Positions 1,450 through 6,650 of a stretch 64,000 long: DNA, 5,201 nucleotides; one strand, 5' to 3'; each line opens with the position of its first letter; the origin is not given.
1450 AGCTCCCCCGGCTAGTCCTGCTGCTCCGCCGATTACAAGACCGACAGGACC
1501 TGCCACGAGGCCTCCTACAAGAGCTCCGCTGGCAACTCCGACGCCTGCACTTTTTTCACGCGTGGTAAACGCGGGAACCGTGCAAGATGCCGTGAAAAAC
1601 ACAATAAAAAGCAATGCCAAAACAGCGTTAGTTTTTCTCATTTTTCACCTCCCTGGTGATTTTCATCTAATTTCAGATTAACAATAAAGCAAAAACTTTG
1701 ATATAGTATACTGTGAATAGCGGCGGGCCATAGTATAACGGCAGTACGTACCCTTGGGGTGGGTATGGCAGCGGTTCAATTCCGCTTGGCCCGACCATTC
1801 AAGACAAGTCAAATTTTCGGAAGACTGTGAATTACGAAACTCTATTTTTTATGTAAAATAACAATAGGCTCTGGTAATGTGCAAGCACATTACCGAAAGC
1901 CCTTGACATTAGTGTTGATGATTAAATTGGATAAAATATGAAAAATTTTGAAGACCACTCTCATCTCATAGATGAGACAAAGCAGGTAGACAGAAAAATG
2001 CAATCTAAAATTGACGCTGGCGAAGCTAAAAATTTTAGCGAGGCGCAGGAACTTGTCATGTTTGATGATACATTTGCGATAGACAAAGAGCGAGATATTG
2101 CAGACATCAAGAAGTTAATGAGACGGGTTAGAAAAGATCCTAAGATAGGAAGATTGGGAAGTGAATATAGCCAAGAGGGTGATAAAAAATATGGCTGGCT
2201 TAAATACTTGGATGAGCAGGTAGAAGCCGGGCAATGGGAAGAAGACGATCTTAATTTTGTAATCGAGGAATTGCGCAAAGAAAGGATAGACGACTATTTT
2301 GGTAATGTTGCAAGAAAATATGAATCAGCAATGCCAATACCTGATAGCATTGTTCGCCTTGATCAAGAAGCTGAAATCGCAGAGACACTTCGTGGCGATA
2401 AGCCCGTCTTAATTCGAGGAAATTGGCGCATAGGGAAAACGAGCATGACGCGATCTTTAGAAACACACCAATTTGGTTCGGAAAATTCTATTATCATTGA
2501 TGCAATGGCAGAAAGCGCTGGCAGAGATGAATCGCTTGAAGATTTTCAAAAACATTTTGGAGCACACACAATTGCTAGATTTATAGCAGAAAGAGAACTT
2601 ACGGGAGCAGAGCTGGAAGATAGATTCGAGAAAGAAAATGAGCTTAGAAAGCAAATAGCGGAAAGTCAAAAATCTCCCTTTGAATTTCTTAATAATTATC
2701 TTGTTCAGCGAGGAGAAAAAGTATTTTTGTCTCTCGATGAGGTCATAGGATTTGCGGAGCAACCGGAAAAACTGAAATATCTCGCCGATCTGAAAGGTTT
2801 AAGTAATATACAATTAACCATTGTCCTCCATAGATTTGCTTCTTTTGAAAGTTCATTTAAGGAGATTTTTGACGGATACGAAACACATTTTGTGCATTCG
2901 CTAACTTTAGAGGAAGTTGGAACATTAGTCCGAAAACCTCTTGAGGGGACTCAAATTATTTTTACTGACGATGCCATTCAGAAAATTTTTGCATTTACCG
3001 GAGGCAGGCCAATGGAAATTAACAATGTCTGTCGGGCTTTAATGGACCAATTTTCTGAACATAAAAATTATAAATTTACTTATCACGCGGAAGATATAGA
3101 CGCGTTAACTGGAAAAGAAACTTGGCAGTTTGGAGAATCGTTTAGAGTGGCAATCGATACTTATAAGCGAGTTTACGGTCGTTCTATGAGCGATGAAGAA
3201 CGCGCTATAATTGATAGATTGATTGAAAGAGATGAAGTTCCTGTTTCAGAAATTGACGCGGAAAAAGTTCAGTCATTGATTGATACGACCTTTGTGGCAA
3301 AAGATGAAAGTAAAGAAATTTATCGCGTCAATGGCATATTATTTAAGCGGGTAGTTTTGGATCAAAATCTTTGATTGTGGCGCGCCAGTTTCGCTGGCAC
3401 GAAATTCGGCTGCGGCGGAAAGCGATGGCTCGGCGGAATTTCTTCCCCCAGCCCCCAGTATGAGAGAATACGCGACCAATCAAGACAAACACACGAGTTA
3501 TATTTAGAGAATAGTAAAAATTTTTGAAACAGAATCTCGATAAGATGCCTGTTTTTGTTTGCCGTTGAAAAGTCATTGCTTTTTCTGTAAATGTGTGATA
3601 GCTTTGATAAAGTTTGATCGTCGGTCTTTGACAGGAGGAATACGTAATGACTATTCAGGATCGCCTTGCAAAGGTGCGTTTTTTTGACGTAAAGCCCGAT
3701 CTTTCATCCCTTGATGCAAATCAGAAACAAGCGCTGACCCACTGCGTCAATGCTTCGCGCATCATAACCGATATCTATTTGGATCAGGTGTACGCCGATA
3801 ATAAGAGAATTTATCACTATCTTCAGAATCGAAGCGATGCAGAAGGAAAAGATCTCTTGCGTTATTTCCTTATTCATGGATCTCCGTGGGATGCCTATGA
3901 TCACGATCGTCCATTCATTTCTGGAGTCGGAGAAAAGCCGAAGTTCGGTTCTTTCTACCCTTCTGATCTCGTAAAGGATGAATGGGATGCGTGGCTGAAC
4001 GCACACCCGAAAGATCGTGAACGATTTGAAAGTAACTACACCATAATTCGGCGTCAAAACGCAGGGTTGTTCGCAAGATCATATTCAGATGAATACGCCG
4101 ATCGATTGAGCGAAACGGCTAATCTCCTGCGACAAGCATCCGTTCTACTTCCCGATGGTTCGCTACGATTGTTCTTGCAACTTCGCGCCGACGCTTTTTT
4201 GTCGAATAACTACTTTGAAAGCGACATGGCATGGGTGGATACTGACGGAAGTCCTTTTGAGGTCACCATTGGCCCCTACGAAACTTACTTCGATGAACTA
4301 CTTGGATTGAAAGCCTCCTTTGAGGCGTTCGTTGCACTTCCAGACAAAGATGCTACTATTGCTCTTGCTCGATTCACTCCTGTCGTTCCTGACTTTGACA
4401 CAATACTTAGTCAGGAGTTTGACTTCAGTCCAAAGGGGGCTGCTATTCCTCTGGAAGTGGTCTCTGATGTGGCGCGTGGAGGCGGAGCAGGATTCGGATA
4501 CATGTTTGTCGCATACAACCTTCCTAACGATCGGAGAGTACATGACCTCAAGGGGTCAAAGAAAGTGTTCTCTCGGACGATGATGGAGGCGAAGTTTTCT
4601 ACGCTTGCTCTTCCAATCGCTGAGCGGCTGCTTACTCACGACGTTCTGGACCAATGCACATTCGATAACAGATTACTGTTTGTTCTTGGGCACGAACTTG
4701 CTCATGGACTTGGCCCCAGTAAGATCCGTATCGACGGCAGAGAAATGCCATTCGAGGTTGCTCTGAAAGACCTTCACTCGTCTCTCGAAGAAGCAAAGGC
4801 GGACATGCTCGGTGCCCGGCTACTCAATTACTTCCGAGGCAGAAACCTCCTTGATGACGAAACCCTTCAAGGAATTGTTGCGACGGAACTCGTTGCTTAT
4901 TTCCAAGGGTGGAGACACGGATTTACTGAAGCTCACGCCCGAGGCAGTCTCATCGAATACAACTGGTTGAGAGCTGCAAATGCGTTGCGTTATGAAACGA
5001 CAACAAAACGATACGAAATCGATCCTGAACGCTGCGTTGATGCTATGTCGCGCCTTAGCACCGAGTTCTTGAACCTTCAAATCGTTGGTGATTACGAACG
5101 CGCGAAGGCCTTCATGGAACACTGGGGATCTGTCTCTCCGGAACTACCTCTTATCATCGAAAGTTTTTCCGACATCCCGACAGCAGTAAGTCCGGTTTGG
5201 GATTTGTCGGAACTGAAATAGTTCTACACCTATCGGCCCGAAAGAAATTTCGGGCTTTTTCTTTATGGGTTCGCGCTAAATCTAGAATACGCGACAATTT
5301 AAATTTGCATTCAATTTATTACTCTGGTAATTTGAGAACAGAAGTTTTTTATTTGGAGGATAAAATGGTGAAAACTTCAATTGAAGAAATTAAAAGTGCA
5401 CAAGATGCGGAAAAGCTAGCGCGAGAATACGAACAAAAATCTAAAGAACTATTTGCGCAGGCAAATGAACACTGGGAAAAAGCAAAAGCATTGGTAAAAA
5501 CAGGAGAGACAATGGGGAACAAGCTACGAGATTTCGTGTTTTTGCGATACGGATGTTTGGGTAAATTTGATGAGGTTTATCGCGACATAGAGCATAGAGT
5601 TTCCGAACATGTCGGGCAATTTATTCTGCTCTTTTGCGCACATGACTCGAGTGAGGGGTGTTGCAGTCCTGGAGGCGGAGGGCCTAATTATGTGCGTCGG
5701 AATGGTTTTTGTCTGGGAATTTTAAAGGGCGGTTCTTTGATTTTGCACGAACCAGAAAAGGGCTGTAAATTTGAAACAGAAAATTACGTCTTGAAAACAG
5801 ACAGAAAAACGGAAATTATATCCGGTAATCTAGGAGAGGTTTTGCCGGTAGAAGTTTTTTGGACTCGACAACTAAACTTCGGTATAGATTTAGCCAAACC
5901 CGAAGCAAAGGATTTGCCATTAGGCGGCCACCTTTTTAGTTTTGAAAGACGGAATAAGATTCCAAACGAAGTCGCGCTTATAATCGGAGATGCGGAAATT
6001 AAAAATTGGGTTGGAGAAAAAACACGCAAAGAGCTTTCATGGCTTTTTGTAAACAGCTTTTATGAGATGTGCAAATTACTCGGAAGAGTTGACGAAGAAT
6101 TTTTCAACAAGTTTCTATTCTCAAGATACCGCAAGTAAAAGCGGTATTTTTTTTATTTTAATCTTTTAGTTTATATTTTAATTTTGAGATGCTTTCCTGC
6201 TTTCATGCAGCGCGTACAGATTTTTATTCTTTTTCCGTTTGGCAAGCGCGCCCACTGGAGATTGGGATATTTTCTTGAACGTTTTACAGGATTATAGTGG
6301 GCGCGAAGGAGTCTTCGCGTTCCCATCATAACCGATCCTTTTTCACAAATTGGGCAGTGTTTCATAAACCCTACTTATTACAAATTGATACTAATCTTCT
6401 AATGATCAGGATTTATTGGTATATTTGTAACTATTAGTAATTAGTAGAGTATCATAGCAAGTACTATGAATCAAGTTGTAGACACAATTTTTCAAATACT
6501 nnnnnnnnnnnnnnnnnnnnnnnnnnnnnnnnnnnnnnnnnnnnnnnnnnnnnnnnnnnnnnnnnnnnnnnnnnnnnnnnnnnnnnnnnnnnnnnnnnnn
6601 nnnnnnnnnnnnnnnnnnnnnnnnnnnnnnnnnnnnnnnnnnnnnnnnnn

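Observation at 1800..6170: tRNA-Pro-adjacent, compositionally distinct module: AAA+ (Arch_ATPase-like) NTPase + M49-like zinc peptidase + hypothetical protein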

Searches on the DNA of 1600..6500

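Call 64: search_rna_families(source=window, start=1600, end=6500, threshold=evalue, max_evalue=1)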
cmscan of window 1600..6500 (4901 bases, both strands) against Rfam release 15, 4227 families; matches with E-value up to 1: 4.
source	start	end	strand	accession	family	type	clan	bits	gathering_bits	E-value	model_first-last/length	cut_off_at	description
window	1724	1794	+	RF00005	tRNA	Gene; tRNA;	CL00001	59.5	29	1.8e-11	1-71/71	no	tRNA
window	1724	1795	-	RF04354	Plastid-ycf2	Cis-reg;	-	24.7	65.7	0.075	1-75/75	no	Plastid-ycf2 5UTR RNA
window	5164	5261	+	RF01398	isrP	Gene; sRNA;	-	22.4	45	0.43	1-148/148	no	isrP Hfq binding RNA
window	1913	1979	+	RF01611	ceN108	Gene; snRNA; snoRNA; CD-box;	-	21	50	0.58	1-70/70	no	Caenorhabditis snoRNA ceN108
